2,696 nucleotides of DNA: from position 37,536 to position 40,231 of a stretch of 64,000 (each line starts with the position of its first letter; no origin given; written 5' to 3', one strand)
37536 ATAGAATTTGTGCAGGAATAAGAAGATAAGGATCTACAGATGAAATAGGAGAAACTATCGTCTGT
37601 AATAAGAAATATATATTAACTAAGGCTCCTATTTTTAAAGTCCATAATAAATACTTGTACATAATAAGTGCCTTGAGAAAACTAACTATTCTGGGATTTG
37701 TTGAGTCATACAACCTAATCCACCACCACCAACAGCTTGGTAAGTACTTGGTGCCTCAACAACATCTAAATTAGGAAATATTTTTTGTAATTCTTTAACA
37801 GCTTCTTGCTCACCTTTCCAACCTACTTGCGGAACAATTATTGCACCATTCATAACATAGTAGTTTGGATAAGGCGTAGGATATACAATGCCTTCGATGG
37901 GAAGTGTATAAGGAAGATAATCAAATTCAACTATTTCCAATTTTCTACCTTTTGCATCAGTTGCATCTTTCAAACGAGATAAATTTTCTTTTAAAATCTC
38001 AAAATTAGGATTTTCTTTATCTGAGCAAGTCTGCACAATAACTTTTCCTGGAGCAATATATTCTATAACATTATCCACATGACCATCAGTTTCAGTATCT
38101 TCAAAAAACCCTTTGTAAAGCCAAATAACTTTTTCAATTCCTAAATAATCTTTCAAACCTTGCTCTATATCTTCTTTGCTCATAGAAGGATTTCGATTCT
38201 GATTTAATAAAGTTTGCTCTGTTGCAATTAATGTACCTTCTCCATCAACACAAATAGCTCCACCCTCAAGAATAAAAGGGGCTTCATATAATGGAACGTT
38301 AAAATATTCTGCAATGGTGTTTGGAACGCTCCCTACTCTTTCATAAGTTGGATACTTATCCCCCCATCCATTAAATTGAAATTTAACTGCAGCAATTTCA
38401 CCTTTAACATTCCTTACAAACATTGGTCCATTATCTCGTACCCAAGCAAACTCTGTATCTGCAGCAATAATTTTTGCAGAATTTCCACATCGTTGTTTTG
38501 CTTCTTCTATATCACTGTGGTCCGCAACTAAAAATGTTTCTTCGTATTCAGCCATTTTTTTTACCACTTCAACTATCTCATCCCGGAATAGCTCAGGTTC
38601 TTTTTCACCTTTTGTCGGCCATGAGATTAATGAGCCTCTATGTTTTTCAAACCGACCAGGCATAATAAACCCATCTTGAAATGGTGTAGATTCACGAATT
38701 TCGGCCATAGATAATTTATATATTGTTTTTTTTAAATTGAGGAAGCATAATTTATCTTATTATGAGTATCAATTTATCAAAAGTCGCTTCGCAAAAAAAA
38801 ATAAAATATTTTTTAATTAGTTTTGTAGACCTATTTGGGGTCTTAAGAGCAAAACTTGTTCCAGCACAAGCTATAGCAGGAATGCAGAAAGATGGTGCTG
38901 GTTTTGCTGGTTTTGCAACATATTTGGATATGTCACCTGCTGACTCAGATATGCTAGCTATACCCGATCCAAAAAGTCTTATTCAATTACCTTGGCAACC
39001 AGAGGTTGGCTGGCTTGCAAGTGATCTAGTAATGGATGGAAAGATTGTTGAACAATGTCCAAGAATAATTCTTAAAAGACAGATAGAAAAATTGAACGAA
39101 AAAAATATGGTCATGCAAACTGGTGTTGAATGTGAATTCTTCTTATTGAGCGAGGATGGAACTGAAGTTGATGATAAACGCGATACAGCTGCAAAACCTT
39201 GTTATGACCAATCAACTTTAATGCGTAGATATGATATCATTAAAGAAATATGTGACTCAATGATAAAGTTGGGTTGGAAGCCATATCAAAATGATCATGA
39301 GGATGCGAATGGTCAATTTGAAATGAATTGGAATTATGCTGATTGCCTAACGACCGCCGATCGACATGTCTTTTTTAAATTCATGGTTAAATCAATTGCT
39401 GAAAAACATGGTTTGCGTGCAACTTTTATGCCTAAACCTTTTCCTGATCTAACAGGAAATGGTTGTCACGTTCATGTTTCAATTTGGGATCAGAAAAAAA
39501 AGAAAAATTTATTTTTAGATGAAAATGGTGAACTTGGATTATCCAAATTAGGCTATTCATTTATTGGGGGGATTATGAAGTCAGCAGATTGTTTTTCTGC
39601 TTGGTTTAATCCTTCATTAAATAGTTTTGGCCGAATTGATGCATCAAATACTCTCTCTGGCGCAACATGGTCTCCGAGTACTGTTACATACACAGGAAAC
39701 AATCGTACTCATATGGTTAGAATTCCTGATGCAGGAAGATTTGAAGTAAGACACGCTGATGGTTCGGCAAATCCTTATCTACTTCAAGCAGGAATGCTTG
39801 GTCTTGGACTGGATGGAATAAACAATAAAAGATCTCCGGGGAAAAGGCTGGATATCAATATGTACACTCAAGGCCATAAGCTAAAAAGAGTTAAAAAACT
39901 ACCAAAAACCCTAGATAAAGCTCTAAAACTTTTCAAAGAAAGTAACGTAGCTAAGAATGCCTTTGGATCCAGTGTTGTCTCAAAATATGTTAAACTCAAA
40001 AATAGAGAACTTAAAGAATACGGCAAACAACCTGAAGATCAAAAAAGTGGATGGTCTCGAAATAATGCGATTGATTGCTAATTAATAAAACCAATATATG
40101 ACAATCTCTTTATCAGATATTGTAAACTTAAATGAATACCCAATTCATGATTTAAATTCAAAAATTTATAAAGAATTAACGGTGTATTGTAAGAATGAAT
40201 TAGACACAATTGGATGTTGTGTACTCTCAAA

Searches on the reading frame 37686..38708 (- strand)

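Call 6: search_protein_families(library=pfam, proteins=[window:37686-38708:-])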
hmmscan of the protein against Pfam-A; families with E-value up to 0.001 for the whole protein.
window:37686-38708:- (340 aa): 1 family
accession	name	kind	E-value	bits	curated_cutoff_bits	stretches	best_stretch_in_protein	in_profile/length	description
PF04371.20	PAD_porph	-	2.5e-91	306.7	25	1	16-339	2-321/321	Porphyromonas-type peptidyl-arginine deiminase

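Call 7: search_protein_families(library=ncbifam, proteins=[window:37686-38708:-])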
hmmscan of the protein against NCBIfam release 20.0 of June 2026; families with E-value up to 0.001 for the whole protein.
window:37686-38708:- (340 aa): 2 families
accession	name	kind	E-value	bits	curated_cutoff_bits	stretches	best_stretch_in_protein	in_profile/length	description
TIGR03380.1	agmatine_aguA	equivalog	9.9e-89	297.8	381.8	1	7-339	1-356/357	agmatine deiminase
NF010070.0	PRK13551.1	subfamily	2.8e-88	296.2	483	1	5-340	4-363/365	agmatine deiminase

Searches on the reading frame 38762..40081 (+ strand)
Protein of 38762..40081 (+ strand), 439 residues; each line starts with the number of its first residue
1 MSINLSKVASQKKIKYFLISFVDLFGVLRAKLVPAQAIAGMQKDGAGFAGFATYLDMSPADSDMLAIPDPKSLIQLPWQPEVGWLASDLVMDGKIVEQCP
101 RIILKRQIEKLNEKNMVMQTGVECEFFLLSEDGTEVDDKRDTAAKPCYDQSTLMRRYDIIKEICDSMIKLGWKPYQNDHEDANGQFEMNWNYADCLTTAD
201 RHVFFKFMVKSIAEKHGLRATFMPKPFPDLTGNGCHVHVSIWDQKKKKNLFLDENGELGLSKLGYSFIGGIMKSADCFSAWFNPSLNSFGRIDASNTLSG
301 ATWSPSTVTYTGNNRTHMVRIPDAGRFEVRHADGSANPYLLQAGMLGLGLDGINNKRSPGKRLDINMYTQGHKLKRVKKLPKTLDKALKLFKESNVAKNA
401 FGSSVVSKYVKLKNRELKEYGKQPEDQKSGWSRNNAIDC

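Call 6: search_protein_families(library=pfam, proteins=[window:38762-40081:+])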
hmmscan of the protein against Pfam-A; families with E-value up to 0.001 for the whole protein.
window:38762-40081:+ (439 aa): 2 families
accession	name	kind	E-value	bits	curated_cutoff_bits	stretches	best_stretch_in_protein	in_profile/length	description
PF00120.29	Gln-synt_C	-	9.5e-92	308.1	24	1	98-428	2-340/344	Glutamine synthetase, catalytic domain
PF03951.24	Gln-synt_N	-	4e-06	26.8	33.4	1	14-82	2-71/82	Glutamine synthetase, beta-Grasp domain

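Call 7: search_protein_families(library=ncbifam, proteins=[window:38762-40081:+])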
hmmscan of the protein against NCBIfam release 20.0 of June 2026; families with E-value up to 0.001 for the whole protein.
window:38762-40081:+ (439 aa): 5 families
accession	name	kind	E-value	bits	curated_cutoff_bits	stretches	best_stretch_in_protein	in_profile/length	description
TIGR03105.1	gln_synth_III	equivalog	2.4e-186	619.5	469.6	1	6-422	2-423/435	type III glutamate--ammonia ligase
TIGR00653.1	GlnA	equivalog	2.5e-84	283.6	429.15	1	6-426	4-454/462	type I glutamate--ammonia ligase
NF045547.1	GGputSyn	equivalog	5.3e-69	233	650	1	8-423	8-433/438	gamma-glutamylputrescine synthetase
NF007006.0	PRK09469.1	equivalog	3.4e-40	138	845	1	157-418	190-452/469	glutamate--ammonia ligase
NF041605.1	gln_syn_GlnII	equivalog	5.8e-05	22.4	500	1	158-245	148-236/333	glutamine synthetase GlnII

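Call 21: find_related_loci(query=window:38762-40078:+, collection=metagenome_contigs, flank=10000)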
Query window:38762-40078:+ (439 aa) in metagenome_contigs; peptide patterns used: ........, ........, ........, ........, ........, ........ (x = any residue, [..] = any of these).
600 stretches matched a pattern (row limit reached: there are more); 590 encode a relative of the query (tblastn E <= 1e-3); the best 80 are kept; 80 distinct loci.
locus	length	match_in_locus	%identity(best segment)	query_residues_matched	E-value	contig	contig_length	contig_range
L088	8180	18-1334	82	1-439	0e+0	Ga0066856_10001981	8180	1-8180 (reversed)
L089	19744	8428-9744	81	1-439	0e+0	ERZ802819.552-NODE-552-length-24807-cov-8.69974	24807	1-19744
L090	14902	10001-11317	81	1-439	0e+0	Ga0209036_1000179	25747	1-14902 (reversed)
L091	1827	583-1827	84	1-415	0e+0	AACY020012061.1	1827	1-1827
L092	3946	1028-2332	66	1-439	0e+0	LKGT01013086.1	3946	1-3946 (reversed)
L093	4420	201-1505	66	1-439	0e+0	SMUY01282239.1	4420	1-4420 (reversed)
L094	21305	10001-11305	66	1-439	0e+0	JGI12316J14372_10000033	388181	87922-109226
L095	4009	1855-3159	67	1-439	0e+0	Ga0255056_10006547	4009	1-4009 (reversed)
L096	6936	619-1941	65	1-439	0e+0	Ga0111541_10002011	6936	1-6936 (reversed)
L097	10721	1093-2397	67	1-439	0e+0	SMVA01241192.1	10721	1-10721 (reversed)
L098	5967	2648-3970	66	1-439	0e+0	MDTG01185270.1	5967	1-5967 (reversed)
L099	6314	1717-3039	65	1-439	0e+0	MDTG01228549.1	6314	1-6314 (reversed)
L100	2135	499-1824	65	1-439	0e+0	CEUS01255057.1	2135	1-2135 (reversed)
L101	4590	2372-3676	67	1-439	0e+0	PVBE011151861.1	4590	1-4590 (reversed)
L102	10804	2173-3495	65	1-439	0e+0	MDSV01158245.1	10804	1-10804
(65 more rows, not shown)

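Call 42: search_protein_families(library=pfam, max_evalue=0.00001, proteins=[L088:1342-2115:+])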
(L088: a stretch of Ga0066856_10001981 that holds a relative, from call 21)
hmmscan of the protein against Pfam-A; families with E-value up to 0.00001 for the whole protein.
L088:1342-2115:+ (257 aa): 5 families
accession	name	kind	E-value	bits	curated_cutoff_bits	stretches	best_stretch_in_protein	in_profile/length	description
PF13561.12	adh_short_C2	-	7.5e-57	193.1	27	1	14-251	5-233/236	Enoyl-(Acyl carrier protein) reductase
PF00106.31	adh_short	-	1.4e-49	168.7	26.6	1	6-196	1-192/195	short chain dehydrogenase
PF23441.1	SDR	-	2.9e-08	33.9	27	1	3-252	5-254/258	SDR-like rossmann domain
PF08659.16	KR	-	8.8e-08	32.7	22.6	1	8-159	3-156/180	KR domain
PF08643.16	DUF1776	-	1.6e-07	31.5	25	1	22-180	21-194/294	Fungal family of unknown function (DUF1776)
